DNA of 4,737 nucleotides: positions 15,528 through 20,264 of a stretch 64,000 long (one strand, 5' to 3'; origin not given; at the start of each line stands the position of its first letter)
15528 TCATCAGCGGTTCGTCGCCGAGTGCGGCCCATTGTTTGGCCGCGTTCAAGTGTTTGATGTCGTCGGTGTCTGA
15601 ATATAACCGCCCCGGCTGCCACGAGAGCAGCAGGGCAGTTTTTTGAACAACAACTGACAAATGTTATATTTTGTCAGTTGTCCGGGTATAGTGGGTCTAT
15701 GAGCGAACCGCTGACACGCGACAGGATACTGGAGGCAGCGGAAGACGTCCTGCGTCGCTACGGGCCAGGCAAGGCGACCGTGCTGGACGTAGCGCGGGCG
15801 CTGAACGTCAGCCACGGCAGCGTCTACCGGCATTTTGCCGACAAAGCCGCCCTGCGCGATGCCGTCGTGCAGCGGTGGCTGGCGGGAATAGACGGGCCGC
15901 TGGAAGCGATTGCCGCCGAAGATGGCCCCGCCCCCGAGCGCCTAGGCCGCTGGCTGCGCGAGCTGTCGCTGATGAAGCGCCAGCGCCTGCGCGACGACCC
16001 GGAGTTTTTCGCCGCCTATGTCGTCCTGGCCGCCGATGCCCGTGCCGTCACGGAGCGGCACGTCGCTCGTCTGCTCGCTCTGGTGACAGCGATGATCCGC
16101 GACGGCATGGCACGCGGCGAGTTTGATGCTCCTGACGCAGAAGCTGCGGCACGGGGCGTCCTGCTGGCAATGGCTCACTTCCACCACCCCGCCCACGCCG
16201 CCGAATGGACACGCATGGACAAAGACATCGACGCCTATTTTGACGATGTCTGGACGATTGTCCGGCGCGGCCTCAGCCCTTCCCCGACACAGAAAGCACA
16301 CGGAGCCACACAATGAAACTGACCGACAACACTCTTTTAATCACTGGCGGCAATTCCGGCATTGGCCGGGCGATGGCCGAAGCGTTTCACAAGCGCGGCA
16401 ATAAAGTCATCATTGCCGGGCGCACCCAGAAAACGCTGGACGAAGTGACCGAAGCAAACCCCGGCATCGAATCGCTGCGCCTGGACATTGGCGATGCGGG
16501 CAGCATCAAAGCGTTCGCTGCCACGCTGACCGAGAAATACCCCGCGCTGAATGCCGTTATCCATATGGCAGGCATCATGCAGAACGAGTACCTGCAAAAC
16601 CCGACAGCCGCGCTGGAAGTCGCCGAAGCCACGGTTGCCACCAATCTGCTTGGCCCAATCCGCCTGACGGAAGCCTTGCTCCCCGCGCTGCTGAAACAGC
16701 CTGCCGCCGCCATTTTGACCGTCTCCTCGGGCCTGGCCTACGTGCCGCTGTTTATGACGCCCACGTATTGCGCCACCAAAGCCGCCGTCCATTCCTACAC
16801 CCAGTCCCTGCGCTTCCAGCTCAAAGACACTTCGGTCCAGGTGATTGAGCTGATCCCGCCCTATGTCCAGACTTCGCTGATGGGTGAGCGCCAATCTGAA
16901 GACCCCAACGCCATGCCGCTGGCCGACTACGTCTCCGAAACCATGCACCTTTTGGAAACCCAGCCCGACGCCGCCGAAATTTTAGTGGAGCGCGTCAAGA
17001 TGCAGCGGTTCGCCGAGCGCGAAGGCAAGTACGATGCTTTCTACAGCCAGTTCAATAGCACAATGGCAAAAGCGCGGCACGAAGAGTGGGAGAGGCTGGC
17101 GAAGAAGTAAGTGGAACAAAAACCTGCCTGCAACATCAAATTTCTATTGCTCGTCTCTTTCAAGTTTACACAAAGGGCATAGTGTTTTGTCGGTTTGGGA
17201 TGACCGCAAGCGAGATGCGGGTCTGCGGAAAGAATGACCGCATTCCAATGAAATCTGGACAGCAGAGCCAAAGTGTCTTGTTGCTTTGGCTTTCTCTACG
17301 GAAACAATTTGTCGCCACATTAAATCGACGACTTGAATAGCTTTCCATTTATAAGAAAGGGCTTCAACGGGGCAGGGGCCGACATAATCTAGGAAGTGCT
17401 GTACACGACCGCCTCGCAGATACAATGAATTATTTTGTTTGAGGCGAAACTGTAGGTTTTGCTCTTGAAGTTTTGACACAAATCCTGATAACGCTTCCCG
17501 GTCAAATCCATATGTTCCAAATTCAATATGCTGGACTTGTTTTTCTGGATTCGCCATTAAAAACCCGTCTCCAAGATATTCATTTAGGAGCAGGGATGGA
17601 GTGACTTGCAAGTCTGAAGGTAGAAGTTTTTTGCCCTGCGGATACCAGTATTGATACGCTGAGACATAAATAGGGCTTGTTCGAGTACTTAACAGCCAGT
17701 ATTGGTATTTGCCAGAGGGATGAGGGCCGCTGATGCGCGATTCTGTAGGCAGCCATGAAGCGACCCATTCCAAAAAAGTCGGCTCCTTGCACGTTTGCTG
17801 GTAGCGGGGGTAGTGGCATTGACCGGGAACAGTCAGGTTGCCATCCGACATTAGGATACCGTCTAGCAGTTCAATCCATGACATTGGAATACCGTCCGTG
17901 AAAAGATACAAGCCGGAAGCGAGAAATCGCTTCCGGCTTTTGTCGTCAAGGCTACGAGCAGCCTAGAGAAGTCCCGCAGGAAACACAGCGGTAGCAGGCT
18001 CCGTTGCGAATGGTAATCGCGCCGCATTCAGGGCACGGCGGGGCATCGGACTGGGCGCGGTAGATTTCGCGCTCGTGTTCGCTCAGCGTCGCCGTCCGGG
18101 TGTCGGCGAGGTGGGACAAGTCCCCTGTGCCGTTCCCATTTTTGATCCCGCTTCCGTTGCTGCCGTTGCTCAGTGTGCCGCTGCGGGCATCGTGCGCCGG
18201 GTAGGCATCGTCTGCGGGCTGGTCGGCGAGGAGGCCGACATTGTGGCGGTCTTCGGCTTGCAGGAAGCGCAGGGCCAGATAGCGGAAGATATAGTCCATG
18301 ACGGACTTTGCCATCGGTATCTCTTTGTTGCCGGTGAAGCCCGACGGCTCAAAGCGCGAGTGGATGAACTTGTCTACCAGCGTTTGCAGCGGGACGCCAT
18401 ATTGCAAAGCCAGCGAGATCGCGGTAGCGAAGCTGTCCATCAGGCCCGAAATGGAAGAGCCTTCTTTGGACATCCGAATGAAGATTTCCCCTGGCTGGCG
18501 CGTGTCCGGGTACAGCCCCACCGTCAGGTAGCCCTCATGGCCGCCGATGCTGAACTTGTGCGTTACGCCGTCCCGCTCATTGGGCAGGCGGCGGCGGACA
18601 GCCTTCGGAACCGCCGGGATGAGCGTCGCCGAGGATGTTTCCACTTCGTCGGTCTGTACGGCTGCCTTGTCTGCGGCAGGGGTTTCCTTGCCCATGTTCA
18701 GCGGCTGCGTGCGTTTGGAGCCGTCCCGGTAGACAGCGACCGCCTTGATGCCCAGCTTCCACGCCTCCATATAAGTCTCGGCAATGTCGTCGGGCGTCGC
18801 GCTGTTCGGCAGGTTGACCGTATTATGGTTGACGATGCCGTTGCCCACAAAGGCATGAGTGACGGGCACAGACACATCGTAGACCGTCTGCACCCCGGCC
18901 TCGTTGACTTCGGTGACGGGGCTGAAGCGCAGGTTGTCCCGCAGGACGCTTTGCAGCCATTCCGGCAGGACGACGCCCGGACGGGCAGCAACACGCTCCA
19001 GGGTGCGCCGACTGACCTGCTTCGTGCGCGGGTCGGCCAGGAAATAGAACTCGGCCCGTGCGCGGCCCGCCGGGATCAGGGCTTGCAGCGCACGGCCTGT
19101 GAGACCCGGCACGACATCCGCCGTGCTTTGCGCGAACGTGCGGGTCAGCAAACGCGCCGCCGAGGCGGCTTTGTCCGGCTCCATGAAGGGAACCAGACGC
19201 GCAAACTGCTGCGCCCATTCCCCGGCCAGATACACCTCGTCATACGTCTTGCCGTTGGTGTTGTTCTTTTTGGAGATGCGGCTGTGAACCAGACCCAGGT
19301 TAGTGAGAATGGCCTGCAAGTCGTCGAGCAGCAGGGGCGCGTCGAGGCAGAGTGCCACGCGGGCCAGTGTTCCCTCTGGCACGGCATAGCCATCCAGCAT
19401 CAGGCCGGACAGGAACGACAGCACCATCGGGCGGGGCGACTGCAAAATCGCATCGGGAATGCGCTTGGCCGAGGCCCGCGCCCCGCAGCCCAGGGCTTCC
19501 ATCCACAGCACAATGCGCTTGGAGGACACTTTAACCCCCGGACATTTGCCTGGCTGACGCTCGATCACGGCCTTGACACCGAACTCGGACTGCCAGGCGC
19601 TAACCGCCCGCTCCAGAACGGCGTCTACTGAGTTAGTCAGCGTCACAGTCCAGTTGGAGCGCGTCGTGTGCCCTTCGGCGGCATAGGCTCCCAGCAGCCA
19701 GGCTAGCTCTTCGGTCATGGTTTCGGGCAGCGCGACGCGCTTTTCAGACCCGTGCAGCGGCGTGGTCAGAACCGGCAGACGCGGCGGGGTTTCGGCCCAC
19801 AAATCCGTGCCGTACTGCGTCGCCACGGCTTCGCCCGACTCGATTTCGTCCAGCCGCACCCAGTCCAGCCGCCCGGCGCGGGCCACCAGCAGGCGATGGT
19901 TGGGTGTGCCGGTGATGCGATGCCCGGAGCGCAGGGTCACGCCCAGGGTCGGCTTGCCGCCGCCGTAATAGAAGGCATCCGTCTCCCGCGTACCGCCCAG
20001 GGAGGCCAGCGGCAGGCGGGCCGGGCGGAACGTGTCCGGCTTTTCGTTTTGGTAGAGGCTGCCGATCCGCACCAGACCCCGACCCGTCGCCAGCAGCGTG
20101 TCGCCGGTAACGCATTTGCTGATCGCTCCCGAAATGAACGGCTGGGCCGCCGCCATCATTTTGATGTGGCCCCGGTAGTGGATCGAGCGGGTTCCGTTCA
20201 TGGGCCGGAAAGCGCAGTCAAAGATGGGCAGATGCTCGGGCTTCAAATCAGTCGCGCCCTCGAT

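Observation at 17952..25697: Class II ribonucleotide reductase carrying four inteins (54% of the ORF is intein)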

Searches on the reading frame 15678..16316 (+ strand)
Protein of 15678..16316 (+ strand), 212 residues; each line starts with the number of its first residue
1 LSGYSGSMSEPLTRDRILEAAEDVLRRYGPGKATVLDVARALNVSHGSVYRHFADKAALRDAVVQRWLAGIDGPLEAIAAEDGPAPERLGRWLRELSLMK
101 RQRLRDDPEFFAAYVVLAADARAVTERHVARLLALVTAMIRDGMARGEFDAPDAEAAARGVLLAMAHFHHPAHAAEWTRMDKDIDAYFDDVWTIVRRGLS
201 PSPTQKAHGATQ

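Call 27: search_protein_families(library=pfam, proteins=[window:15678-16316:+], max_evalue=0.001)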
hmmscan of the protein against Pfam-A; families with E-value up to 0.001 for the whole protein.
window:15678-16316:+ (212 aa): 3 families
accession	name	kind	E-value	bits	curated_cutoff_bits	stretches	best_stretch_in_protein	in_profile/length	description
PF17935.6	TetR_C_27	-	6.1e-32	110.3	26.1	1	85-192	1-106/106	Tetracyclin repressor-like, C-terminal domain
PF00440.29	TetR_N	-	1.6e-12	47.4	24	1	17-63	1-47/47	Bacterial regulatory proteins, tetR family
PF17932.6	TetR_C_24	-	0.00073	20.2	26.4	0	85-166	4-85/114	Tetracyclin repressor-like, C-terminal domain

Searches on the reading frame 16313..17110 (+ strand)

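Call 27: search_protein_families(library=pfam, proteins=[window:16313-17110:+], max_evalue=0.001)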
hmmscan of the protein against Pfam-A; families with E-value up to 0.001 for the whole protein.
window:16313-17110:+ (265 aa): 5 families
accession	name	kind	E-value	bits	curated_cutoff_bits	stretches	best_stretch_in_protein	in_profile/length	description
PF00106.31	adh_short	-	3.4e-39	134.8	26.6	1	7-195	2-192/195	short chain dehydrogenase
PF13561.12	adh_short_C2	-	1e-24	87.9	27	1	14-195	5-186/236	Enoyl-(Acyl carrier protein) reductase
PF08659.16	KR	-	8.4e-15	55.6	22.6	1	7-168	2-165/180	KR domain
PF01370.27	Epimerase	-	6.1e-07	29.5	20.9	1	9-143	2-119/240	NAD dependent epimerase/dehydratase family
PF23441.1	SDR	-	0.00056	19.8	27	0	2-189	4-198/258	SDR-like rossmann domain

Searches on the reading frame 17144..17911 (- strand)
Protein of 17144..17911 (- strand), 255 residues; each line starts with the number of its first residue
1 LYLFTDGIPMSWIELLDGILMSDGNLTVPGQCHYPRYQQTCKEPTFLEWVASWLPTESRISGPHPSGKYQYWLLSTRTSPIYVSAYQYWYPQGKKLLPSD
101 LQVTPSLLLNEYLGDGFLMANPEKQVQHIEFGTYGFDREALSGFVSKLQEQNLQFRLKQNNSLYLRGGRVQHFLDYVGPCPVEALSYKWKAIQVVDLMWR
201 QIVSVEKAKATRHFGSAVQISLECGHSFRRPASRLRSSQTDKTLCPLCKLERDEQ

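Call 27: search_protein_families(library=pfam, proteins=[window:17144-17911:-], max_evalue=0.001)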
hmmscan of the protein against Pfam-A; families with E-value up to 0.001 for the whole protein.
window:17144-17911:- (255 aa): 1 family
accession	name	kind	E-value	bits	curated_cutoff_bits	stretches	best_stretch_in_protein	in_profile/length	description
PF03161.18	LAGLIDADG_2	-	8.5e-12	45.8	25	1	14-164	2-156/168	LAGLIDADG DNA endonuclease family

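Call 53: find_homologous_proteins(query=window:17147-17884:-, max_evalue=0.001)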
Query seq(246 aa) (246 aa): 21 proteins with E <= 0.001 among 350 candidates.
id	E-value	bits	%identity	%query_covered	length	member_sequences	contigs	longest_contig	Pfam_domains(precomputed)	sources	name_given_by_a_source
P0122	3.3e-168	576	100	100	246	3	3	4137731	PF03161.19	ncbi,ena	-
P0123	5.3e-117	408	70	98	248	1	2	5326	PF03161.19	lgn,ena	-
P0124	1.2e-116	407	69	99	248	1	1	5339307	PF03161.19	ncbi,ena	-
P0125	1.3e-116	407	70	98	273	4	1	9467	PF03161.19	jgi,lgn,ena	-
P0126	3.9e-115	402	67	97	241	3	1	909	PF03161.19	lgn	-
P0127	7.5e-114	398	69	98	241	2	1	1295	PF03161.19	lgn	-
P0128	3.3e-113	395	67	98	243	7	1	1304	PF03161.19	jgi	-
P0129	2.5e-112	393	68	98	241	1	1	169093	PF03161.19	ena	-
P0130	3.0e-112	392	67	98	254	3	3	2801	PF03161.19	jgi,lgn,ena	-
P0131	3.7e-111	389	67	98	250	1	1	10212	PF03161.19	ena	-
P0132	5.5e-111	388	66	98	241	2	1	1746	PF03161.19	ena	-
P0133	2.2e-110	386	66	98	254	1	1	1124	PF03161.19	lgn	-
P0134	2.1e-108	380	66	97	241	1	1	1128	PF03161.19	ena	-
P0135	4.3e-108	379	69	93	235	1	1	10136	PF03161.19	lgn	-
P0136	1.0e-105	371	69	93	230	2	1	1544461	PF03161.19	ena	-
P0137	1.9e-105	370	67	91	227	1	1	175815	PF03161.19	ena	-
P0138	4.7e-103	362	64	97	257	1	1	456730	PF03161.19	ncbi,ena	-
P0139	2.9e-91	324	72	75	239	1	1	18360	PF03161.19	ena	-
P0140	3.5e-84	300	56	92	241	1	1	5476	PF03161.19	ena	-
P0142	3.0e-36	143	40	72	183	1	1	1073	PF03161.19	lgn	-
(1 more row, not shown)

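Call 56: find_encoding_contigs(protein=P0138, flank=9000, max_places=2)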
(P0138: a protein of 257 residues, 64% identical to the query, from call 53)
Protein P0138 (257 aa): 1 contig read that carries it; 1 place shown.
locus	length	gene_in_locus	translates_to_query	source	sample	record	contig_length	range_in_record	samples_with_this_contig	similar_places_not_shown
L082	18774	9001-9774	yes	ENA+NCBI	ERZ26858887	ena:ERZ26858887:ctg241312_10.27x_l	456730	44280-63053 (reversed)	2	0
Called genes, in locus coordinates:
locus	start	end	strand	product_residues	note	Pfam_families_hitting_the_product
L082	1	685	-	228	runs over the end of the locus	-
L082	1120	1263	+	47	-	PF22811:Zn_ribbon_NrdR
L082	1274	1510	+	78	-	PF07876:Dabb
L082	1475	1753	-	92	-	PF04434:SWIM (weak)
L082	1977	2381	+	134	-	PF03625:DUF302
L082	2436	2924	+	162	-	PF22811:Zn_ribbon_NrdR, PF03477:ATP-cone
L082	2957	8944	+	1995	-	PF08471:Ribonuc_red_2_N, PF02867:Ribonuc_red_lgC, PF14890:Intein_splicing, PF13392:HNH_3, PF07460:NUMOD3 (weak), PF14890:Intein_splicing, PF14528:LAGLIDADG_3 (faint), PF12637:TSCPD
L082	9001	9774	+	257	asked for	PF03161:LAGLIDADG_2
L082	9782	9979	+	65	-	-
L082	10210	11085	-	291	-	PF00561:Abhydrolase_1, PF12146:Hydrolase_4 (weak), PF12697:Abhydrolase_6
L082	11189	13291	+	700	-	PF01590:GAF, PF13185:GAF_2, PF13492:GAF_3 (weak), PF00990:GGDEF, PF01966:HD, PF13487:HD_5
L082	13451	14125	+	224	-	-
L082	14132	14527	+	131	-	-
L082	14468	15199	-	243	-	-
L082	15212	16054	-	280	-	-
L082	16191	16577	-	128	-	PF01850:PIN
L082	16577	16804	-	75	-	PF02604:PhdYeFM_antitox (weak), PF10047:DUF2281 (faint)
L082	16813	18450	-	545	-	PF01935:DUF87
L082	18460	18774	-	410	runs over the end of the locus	PF09376:NurA (faint)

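Call 57: find_encoding_contigs(protein=P0136, flank=9000, max_places=2)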
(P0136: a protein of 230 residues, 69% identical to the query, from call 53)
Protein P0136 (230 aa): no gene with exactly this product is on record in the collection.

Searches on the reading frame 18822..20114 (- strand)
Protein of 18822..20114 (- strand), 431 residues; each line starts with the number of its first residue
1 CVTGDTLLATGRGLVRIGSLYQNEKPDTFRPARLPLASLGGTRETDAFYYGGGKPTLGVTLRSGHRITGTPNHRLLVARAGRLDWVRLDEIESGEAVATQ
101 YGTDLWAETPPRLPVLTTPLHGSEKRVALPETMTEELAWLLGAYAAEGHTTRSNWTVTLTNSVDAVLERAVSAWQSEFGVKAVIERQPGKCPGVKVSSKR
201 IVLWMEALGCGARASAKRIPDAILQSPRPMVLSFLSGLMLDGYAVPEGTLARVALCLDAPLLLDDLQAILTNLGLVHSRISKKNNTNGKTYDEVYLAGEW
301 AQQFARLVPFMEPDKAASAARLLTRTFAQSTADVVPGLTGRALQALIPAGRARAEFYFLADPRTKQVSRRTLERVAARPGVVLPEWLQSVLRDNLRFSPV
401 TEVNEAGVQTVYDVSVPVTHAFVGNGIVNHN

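Call 6: search_protein_families(library=pfam, proteins=[window:18822-20114:-], max_evalue=0.01)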
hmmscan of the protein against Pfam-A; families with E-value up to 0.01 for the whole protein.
window:18822-20114:- (431 aa): 2 families
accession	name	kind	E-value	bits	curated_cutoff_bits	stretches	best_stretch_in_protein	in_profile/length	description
PF14890.11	Intein_splicing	-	3.5e-15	56.6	35.8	1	52-431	46-155/155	Intein splicing domain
PF14528.11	LAGLIDADG_3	-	1.3e-08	35.4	22.5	1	136-187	3-55/82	LAGLIDADG-like domain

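Call 7: search_protein_families(library=ncbifam, proteins=[window:18822-20114:-], max_evalue=0.01)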
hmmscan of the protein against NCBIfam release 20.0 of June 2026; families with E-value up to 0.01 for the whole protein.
window:18822-20114:- (431 aa): 13 families
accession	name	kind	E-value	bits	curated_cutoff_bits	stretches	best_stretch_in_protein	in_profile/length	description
NF038098.1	GyrA_w_intein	exception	1.5e-19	69.5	1850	1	1-431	117-537/1232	intein-containing DNA gyrase subunit A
NF005852.0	PRK07773.1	equivalog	2e-13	49.6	780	1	200-431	580-826/886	replicative DNA helicase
NF045703.1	rSAM_Tes_intein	exception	1.4e-10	39.7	1700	1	132-310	366-546/1040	tetraether lipid synthase Tes, intein-containing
NF011287.0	PRK14698.1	equivalog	1.5e-08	33.1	1238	1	49-299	305-551/1017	V-type ATP synthase subunit A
TIGR01445.1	intein_Nterm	domain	1.6e-07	32.2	24.5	1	1-77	1-83/83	intein N-terminal splicing region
NF003157.0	PRK04132.1-2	equivalog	5.5e-07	27.9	1103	1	133-296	168-328/864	replication factor C small subunit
NF011303.0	PRK14715.1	equivalog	4.6e-06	24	1585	1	136-291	1119-1274/1627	DNA-directed DNA polymerase II large subunit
NF011491.0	PRK14898.1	equivalog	1.4e-05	23.3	783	1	61-376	157-476/860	DNA-directed RNA polymerase subunit A''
NF011418.0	PRK14845.1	equivalog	1.9e-05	22.6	756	0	391-431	434-474/1049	translation initiation factor IF-2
TIGR01443.1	intein_Cterm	domain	0.00018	21.7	15.6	1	411-431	2-23/24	intein C-terminal splicing region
NF006207.0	PRK08332.1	equivalog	0.00067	17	2400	0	133-283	1001-1146/1684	vitamin B12-dependent ribonucleotide reductase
NF003159.0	PRK04132.1-4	equivalog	0.002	16.2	999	0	58-208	125-252/852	replication factor C small subunit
NF003158.0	PRK04132.1-3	equivalog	0.0037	14.4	1750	0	60-98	129-168/1437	replication factor C small subunit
